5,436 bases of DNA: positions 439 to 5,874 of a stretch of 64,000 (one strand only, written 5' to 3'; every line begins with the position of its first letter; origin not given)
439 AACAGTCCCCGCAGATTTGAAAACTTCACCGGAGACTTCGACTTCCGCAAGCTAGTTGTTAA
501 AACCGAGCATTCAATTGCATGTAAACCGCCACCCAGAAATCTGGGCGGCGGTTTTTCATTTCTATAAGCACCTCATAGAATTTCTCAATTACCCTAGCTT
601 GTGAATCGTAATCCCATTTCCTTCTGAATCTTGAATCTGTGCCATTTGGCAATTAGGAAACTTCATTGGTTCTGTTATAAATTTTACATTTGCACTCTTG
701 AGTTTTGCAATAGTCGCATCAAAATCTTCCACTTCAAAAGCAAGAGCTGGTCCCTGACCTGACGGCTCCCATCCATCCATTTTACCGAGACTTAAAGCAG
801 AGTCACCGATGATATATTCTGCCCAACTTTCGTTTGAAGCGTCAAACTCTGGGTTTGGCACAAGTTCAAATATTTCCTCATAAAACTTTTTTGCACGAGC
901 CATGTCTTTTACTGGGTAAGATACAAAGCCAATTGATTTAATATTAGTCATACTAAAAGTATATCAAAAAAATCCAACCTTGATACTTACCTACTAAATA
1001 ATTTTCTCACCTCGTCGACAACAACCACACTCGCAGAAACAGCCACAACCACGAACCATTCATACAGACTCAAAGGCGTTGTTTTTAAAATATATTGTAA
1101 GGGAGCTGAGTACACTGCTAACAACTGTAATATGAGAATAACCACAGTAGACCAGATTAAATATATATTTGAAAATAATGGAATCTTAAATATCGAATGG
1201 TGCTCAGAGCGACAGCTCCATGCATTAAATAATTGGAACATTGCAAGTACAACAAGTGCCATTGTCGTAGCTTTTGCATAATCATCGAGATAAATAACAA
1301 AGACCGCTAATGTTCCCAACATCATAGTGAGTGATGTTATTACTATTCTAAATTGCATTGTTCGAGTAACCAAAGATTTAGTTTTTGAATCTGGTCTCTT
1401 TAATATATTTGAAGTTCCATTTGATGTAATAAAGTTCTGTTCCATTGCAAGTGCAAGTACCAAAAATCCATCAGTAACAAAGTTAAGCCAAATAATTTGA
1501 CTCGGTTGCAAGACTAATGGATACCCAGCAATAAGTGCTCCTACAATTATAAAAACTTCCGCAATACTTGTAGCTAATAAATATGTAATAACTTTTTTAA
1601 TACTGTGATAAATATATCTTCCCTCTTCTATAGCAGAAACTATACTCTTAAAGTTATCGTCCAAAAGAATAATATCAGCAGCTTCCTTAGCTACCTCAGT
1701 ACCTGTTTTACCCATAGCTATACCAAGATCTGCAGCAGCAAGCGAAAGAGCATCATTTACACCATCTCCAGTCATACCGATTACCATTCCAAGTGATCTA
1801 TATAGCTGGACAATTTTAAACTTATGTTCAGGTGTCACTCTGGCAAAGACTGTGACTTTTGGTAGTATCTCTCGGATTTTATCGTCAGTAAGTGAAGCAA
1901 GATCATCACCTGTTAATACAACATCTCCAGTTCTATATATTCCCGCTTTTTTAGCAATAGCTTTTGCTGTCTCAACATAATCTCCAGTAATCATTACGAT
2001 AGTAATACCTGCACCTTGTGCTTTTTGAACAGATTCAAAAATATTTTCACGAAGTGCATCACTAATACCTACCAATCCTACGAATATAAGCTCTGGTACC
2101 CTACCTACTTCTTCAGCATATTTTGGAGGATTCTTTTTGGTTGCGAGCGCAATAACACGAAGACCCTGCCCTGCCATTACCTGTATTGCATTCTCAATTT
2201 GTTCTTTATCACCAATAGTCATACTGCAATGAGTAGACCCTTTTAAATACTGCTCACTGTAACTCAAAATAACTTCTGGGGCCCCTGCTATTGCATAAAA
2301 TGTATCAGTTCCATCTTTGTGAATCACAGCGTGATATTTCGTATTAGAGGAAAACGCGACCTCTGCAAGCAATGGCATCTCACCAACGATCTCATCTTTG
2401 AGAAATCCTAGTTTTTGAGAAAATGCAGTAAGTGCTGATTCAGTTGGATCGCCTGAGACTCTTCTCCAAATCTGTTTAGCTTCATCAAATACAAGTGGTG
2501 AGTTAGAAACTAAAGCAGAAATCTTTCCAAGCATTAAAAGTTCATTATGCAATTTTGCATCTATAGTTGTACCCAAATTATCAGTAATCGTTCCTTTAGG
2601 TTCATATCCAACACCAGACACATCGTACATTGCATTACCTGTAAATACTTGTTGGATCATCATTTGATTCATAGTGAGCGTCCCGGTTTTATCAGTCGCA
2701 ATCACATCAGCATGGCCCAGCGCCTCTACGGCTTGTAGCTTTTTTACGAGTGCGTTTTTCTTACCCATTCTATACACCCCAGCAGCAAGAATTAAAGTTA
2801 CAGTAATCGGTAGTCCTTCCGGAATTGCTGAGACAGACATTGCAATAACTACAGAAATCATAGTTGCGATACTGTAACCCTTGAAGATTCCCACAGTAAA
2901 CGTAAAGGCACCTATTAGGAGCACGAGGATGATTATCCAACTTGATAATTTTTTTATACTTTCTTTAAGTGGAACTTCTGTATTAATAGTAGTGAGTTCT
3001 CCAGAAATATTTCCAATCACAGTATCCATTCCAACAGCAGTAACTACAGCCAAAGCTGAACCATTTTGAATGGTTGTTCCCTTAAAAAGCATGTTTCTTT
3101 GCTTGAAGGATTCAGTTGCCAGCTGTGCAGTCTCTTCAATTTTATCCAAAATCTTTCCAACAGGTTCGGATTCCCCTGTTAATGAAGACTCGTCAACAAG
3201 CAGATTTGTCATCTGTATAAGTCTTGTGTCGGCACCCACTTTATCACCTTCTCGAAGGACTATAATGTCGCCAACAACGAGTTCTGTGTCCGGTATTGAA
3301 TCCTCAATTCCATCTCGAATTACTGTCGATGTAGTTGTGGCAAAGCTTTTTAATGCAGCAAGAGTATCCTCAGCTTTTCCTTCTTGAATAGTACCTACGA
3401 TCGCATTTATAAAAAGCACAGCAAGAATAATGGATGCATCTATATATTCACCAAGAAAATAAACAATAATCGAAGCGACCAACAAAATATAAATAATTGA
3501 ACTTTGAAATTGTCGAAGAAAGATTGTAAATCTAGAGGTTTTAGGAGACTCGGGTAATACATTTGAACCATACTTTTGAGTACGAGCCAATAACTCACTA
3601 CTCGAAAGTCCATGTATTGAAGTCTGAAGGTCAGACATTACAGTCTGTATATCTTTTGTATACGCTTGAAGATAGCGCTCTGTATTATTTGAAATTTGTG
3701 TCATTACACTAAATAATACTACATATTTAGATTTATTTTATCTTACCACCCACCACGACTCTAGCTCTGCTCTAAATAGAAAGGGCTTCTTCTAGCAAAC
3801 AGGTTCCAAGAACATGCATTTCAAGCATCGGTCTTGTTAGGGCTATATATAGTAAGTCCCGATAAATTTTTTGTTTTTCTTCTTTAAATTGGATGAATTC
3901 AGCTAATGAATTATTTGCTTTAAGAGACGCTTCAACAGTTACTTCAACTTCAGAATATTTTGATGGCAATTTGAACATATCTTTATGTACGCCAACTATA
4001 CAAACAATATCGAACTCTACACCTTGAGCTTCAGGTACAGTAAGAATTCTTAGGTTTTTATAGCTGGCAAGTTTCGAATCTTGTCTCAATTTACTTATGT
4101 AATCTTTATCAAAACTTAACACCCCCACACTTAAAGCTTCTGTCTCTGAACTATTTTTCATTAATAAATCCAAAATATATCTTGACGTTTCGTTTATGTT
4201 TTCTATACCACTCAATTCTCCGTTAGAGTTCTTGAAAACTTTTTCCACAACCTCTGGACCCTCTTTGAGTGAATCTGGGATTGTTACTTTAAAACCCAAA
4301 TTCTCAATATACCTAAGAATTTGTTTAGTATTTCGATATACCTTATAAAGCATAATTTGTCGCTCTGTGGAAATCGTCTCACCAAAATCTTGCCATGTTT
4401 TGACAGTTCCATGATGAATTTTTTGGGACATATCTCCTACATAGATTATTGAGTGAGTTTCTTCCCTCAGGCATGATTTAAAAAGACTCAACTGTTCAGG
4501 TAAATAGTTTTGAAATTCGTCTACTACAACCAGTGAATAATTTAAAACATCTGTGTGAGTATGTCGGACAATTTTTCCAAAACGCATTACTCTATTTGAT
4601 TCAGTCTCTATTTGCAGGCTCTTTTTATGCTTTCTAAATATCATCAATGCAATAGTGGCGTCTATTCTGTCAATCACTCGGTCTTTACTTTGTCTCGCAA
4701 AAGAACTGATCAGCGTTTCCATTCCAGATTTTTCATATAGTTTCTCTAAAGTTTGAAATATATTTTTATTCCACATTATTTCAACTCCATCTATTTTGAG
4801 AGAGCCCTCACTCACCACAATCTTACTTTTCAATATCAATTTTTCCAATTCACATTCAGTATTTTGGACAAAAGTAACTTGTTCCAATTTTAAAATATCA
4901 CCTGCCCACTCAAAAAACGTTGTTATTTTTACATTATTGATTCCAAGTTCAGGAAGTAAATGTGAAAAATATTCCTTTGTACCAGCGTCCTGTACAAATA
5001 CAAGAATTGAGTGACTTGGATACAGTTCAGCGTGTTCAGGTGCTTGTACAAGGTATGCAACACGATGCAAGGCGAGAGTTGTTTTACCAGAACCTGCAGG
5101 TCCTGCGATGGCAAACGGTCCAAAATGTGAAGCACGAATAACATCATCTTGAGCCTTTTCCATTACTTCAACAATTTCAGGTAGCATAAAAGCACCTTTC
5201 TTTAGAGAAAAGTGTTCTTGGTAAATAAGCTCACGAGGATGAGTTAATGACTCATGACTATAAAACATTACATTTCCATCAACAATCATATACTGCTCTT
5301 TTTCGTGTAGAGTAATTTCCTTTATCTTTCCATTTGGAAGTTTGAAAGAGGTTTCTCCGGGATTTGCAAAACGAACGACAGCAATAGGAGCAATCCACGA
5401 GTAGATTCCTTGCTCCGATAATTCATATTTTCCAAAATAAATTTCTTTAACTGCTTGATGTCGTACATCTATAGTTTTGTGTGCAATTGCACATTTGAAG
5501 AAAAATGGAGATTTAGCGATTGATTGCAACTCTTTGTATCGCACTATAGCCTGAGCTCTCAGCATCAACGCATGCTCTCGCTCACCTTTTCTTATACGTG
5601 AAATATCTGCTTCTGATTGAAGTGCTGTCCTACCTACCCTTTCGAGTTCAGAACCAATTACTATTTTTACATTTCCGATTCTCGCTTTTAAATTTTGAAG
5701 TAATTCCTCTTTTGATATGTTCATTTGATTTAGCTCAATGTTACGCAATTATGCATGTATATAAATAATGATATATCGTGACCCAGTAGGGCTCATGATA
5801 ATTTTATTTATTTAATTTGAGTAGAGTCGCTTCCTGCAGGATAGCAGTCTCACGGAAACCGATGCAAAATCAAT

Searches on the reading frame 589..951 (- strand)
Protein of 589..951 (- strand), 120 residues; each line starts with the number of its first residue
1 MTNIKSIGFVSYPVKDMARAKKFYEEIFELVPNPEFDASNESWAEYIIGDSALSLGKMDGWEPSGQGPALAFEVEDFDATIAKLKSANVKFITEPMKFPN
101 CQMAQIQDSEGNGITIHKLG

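Call 75: search_protein_families(library=pfam, max_evalue=0.00001, proteins=[window:589-951:-])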
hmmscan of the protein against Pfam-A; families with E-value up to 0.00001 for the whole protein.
window:589-951:- (120 aa): 2 families
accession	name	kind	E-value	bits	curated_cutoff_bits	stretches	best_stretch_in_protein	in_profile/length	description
PF00903.31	Glyoxalase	-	1.6e-13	51.5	20.6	1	7-114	2-119/121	Glyoxalase/Bleomycin resistance protein/Dioxygenase superfamily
PF12681.13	Glyoxalase_2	-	2.8e-07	30.9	30.1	1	14-116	8-113/118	Glyoxalase-like domain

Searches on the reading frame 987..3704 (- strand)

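Call 75: search_protein_families(library=pfam, max_evalue=0.00001, proteins=[window:987-3704:-])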
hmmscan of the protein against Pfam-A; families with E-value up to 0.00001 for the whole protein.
window:987-3704:- (905 aa): 5 families
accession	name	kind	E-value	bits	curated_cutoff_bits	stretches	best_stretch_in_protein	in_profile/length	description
PF00122.25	E1-E2_ATPase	-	5.9e-45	153.5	28.1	1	123-316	4-181/181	E1-E2 ATPase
PF00689.26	Cation_ATPase_C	-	3.3e-43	147.9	27.3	1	729-903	1-175/175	Cation transporting ATPase, C-terminus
PF00690.31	Cation_ATPase_N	-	2.5e-17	62.7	20.4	1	15-80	2-68/69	Cation transporter/ATPase, N-terminus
PF13246.12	Cation_ATPase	-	6.4e-14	52.2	21.7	1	414-485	17-90/91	Cation transport ATPase (P-type)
PF00702.32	Hydrolase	-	1.5e-13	52.1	26.4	1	333-659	2-191/191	haloacid dehalogenase-like hydrolase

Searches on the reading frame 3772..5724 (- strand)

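Call 75: search_protein_families(library=pfam, max_evalue=0.00001, proteins=[window:3772-5724:-])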
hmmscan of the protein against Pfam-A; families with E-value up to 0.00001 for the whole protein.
window:3772-5724:- (650 aa): 3 families
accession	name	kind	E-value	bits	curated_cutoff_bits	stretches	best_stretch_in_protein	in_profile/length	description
PF13245.12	AAA_19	-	5.4e-11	43.2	25.1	1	324-439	33-133/134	AAA domain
PF00580.27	UvrD-helicase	-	8.8e-11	42.4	23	1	189-437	2-253/271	UvrD/REP helicase N-terminal domain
PF02562.22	PhoH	-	8.3e-06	25.9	27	0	393-447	117-171/205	PhoH-like protein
